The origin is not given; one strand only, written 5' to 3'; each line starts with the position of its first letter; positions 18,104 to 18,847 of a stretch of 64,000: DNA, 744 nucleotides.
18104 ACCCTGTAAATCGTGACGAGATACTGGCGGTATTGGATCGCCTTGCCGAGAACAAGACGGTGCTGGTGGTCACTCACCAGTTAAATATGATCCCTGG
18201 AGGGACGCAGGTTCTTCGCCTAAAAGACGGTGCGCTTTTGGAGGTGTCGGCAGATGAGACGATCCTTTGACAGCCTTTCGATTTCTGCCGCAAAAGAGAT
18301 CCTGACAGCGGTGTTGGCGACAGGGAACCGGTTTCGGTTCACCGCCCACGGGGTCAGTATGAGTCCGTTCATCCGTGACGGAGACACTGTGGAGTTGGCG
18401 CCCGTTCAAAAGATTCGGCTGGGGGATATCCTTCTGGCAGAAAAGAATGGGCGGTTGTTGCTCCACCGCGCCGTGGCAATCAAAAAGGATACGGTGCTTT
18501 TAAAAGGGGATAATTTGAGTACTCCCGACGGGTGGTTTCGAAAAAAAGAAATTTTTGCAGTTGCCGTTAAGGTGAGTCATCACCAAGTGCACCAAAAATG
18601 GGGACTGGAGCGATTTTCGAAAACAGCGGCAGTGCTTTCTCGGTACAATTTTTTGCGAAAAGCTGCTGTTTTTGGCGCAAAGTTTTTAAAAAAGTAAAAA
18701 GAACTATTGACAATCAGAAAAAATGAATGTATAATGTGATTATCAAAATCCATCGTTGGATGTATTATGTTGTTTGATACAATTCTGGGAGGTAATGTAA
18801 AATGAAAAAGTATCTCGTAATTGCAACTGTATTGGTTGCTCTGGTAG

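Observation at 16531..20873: ABC exporter + S24/S26-type peptidase + consensus-promoter secreted protein + SLH surface protein, immediately upstream of the RiPP-like cassette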

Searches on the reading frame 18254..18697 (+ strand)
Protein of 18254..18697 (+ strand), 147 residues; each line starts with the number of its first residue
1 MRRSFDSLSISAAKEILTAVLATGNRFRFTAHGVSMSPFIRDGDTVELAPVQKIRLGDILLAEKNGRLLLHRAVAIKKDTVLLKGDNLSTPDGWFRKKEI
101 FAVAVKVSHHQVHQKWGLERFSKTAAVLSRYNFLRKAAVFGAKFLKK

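Call 3: search_protein_families(library=pfam, proteins=[window:18254-18697:+], max_evalue=0.01)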
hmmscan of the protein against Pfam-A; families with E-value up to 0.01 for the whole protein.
window:18254-18697:+ (147 aa): 1 family
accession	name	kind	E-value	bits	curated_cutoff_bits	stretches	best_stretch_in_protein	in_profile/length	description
PF00717.28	Peptidase_S24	-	1.2e-07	31.9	23.3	1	22-97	31-105/116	Peptidase S24-like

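Call 4: search_protein_families(library=ncbifam, proteins=[window:18254-18697:+], max_evalue=0.01)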
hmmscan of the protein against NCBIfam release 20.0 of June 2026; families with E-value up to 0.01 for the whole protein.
window:18254-18697:+ (147 aa): 1 family
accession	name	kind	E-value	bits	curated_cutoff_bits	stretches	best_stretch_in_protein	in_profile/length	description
TIGR02228.1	sigpep_I_arch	equivalog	1.3e-06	28.4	51.85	1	27-102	32-116/158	signal peptidase I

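Call 9: find_homologous_proteins(query=window:18254-18697:+)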
Query window:18254-18697:+ (147 aa): 11 proteins with E <= 0.001 among 65 candidates.
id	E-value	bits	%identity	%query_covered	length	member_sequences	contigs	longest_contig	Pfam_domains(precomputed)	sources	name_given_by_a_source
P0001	3.3e-89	314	100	100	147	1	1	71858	PF00717.29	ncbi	-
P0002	1.6e-64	234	76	100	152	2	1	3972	PF00717.29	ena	-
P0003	8.0e-59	215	72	100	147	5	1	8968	PF00717.29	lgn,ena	-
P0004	3.3e-42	161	55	100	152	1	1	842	PF00717.29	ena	-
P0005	4.7e-40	154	55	93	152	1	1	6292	PF00717.29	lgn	-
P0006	5.5e-38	148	51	100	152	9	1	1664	PF00717.29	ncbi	-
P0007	6.1e-38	148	50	100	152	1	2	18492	PF00717.29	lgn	-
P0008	4.2e-35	138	51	91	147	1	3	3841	PF00717.29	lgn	-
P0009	6.4e-35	138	50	100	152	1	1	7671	PF00717.29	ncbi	-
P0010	6.4e-32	128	50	91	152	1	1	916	PF00717.29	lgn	-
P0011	2.0e-15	75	39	77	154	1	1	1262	-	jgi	jgi:hypothetical protein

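Call 10: find_encoding_contigs(protein=P0001, flank=10000, max_places=3)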
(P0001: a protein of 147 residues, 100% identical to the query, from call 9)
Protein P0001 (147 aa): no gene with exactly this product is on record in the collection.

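Call 11: find_encoding_contigs(protein=P0007, flank=10000, max_places=3)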
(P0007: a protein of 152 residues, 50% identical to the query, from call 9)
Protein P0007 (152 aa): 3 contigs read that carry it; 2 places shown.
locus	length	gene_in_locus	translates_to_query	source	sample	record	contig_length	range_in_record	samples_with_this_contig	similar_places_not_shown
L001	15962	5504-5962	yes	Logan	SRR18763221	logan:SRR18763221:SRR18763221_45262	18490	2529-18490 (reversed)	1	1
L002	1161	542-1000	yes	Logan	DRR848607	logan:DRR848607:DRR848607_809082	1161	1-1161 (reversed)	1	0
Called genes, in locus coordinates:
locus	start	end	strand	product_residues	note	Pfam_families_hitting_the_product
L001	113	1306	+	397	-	PF08245:Mur_ligase_M, PF27239:FOL3_C, PF02875:Mur_ligase_C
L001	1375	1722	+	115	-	PF01740:STAS, PF13466:STAS_2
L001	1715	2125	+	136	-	PF13581:HATPase_c_2, PF02518:HATPase_c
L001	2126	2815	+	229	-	PF07638:Sigma70_ECF (faint), PF04542:Sigma70_r2, PF04539:Sigma70_r3 (weak), PF01381:HTH_3 (faint), PF08281:Sigma70_r4_2, PF04545:Sigma70_r4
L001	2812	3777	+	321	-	PF06325:PrmA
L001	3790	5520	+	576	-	PF00664:ABC_membrane, PF00005:ABC_tran, PF02463:SMC_N (faint), PF13304:AAA_21 (faint)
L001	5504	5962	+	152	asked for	PF00717:Peptidase_S24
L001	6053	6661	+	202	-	-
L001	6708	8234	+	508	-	PF00395:SLH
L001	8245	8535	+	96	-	PF05402:PqqD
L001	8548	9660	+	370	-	PF04055:Radical_SAM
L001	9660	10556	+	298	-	PF27840:ScmC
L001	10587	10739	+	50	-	-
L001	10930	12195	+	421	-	PF01053:Cys_Met_Meta_PP, PF00155:Aminotran_1_2 (weak), PF00266:Aminotran_5 (faint)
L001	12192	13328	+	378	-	PF22020:RlmL_1st, PF02926:THUMP, PF01170:UPF0020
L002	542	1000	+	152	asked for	PF00717:Peptidase_S24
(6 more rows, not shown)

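Call 12: find_encoding_contigs(protein=P0003, flank=10000, max_places=3)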
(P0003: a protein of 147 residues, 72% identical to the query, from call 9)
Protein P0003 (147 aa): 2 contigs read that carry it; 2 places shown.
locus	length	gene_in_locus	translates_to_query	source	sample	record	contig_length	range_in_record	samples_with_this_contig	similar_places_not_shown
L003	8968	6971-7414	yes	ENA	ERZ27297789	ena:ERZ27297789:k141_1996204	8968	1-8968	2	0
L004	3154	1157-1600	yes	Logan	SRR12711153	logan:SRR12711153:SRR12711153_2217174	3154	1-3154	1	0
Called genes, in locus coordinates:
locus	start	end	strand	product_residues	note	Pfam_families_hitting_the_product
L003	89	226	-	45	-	-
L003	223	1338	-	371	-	PF03977:OAD_beta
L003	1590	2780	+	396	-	PF08245:Mur_ligase_M, PF27239:FOL3_C (faint), PF02875:Mur_ligase_C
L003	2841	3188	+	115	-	PF01740:STAS, PF13466:STAS_2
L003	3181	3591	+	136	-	PF13581:HATPase_c_2, PF02518:HATPase_c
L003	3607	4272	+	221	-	PF04542:Sigma70_r2, PF04539:Sigma70_r3 (weak), PF13560:HTH_31 (faint), PF08281:Sigma70_r4_2, PF04545:Sigma70_r4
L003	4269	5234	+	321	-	PF06325:PrmA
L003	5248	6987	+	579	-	PF00664:ABC_membrane, PF00005:ABC_tran, PF13304:AAA_21 (weak)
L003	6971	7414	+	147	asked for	PF00717:Peptidase_S24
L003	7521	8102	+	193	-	-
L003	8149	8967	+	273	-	?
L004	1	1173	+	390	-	?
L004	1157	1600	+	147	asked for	PF00717:Peptidase_S24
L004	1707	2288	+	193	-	-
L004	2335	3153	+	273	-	?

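Call 24: find_related_loci(query=A1, collection=genome_contigs, flank=10000)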
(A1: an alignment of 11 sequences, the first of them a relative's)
Query A1 (147 aa) in genome_contigs; peptide patterns used: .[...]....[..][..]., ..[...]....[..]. (x = any residue, [..] = any of these).
87 stretches matched a pattern; 58 encode a relative of the query (tblastn E <= 1e-3); 58 distinct loci.
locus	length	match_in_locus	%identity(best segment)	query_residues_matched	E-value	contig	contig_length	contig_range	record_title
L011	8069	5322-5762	51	1-147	1e-45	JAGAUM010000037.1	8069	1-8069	MAG: Clostridia bacterium isolate RGIG8785 Water_deer_Colon.Co__c191406, whole genome shotgun sequence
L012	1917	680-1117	38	7-147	2e-22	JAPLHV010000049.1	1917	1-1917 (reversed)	MAG: Coprothermobacterota bacterium isolate LacPavin_0419_WC90_MAG_58_61 LacPavin_0419_WC90_scaffold_24428, whole genome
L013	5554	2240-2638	41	7-134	4e-22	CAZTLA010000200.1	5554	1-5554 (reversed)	MAG TPA_asm: uncultured Syntrophales bacterium isolate binchicken_co232_232 genome assembly, contig: NODE_27039_length_5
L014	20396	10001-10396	41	7-134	2e-21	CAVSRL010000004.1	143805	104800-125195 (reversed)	MAG: uncultured Methanoregulaceae archaeon isolate MFD05674.bin.2.79 genome assembly, contig: contig_27092, whole genome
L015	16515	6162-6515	40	16-130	2e-20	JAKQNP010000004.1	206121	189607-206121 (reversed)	MAG: bacterium isolate USDV_metabat.15 k141_496975, whole genome shotgun sequence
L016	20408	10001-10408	38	2-131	6e-20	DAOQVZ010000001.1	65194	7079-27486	MAG TPA_asm: bacterium isolate AMR_MDS_1075 NODE_502_length_65194_cov_5.531939, whole genome shotgun sequence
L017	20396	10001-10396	39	7-134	2e-19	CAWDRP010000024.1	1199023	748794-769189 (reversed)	MAG: uncultured Acidobacteriota bacterium isolate MFD04492.bin.1.1 genome assembly, contig: contig_9248, whole genome sh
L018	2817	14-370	39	20-134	5e-19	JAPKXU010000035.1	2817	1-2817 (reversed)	MAG: Methanoregula sp. isolate LacPavin_0920_WC90_MAG_52_12 LacPavin_0920_WC90_scaffold_879917, whole genome shotgun seq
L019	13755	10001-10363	39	7-121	6e-19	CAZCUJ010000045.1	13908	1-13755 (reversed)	MAG TPA_asm: uncultured Methanospirillum sp. isolate binchicken_co22_197 genome assembly, contig: NODE_4618_length_13908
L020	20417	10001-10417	37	1-134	1e-18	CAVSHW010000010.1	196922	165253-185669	MAG: uncultured candidate division NC10 bacterium isolate MFD01476.bin.2.107 genome assembly, contig: contig_16287, whol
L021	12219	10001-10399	38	7-134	1e-18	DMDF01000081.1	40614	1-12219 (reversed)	MAG TPA_asm: Anaerolineaceae bacterium isolate UBA7929 contig_15548, whole genome shotgun sequence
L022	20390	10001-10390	37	6-129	2e-18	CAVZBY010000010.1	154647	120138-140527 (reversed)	MAG: Candidatus Aminicenantes bacterium isolate MFD00905.bin.2.121 genome assembly, contig: contig_50381, whole genome s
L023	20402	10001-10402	35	8-137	5e-18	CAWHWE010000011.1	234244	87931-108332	MAG: uncultured Acidobacteriota bacterium isolate MFD04492.bin.1.130 genome assembly, contig: contig_14035, whole genome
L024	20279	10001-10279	44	19-107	4e-18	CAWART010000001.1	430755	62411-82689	MAG: Candidatus Aminicenantes bacterium isolate MFD03899.bin.3.143 genome assembly, contig: contig_12454, whole genome s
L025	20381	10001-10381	36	15-137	7e-18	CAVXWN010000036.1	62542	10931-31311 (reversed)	MAG: uncultured Acidobacteriota bacterium isolate MFD04492.bin.2.64 genome assembly, contig: contig_24652, whole genome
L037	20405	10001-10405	35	1-130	5e-16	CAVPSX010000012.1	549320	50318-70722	MAG: uncultured delta proteobacterium isolate MFD00032.bin.1.77 genome assembly, contig: contig_28032, whole genome shot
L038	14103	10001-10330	35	16-120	1e-15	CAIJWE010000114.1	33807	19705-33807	MAG: uncultured Chlorobiaceae bacterium isolate KT5_bin-399 genome assembly, contig: bin-399:114/131, whole genome shotg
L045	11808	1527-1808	42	8-91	7e-15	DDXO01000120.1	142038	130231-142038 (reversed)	MAG TPA_asm: candidate division WOR-3 bacterium UBA2258 UBA2258_contig_616, whole genome shotgun sequence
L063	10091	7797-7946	52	8-57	1e-11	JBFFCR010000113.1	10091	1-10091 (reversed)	MAG: Anaerolineae bacterium isolate Mix_mud12.2021.10.58 k141_1440578_length_10091_cov_10.4889, whole genome shotgun seq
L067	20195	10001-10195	40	15-75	6e-8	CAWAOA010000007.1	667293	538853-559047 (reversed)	MAG: uncultured Chloroflexia bacterium isolate MFD03899.bin.2.51 genome assembly, contig: contig_26194, whole genome sho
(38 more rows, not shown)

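Call 25: search_solved_structures(query=A1, max_evalue=1, show_alignments=3)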
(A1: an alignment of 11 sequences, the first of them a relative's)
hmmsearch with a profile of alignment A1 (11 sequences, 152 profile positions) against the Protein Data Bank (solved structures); distinct sequences matched with E-value up to 1: 23.
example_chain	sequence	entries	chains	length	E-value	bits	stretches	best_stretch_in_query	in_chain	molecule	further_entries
7p2q_A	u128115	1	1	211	0.00025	23.9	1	34-103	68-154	Signal peptidase complex catalytic subunit SEC11C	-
4wvh_A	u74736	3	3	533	0.00078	22.4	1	29-88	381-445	Maltose-binding periplasmic protein,Signal peptidase IB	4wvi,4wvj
3k2z_A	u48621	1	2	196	0.00095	22.1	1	18-110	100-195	LexA repressor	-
8gms_A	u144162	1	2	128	0.0013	21.6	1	26-81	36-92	LexA repressor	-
7b5g_A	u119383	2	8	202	0.0018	21.2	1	26-80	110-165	LexA repressor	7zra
1jhf_A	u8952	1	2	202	0.0018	21.2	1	26-80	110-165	LEXA REPRESSOR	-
7ocj_A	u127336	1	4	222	0.0021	21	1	26-80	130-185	LexA repressor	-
1jhe_A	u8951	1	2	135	0.0023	20.8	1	26-80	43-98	LEXA REPRESSOR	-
3jso_A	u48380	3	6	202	0.0031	20.4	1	26-80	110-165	LexA repressor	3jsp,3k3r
8trg_I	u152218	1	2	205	0.0031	20.4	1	26-80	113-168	LexA repressor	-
4wvg_A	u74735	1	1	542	0.0047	19.8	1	29-88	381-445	Maltose-binding periplasmic protein,Signal peptidase IB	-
1jhc_A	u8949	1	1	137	0.0048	19.8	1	26-81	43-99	LEXA REPRESSOR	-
1jhh_A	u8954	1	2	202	0.0099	18.8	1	26-80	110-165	LEXA REPRESSOR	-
4me8_A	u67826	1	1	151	0.034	17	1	31-121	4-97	Signal peptidase I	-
6a2r_A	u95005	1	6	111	0.042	16.7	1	16-109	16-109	LexA repressor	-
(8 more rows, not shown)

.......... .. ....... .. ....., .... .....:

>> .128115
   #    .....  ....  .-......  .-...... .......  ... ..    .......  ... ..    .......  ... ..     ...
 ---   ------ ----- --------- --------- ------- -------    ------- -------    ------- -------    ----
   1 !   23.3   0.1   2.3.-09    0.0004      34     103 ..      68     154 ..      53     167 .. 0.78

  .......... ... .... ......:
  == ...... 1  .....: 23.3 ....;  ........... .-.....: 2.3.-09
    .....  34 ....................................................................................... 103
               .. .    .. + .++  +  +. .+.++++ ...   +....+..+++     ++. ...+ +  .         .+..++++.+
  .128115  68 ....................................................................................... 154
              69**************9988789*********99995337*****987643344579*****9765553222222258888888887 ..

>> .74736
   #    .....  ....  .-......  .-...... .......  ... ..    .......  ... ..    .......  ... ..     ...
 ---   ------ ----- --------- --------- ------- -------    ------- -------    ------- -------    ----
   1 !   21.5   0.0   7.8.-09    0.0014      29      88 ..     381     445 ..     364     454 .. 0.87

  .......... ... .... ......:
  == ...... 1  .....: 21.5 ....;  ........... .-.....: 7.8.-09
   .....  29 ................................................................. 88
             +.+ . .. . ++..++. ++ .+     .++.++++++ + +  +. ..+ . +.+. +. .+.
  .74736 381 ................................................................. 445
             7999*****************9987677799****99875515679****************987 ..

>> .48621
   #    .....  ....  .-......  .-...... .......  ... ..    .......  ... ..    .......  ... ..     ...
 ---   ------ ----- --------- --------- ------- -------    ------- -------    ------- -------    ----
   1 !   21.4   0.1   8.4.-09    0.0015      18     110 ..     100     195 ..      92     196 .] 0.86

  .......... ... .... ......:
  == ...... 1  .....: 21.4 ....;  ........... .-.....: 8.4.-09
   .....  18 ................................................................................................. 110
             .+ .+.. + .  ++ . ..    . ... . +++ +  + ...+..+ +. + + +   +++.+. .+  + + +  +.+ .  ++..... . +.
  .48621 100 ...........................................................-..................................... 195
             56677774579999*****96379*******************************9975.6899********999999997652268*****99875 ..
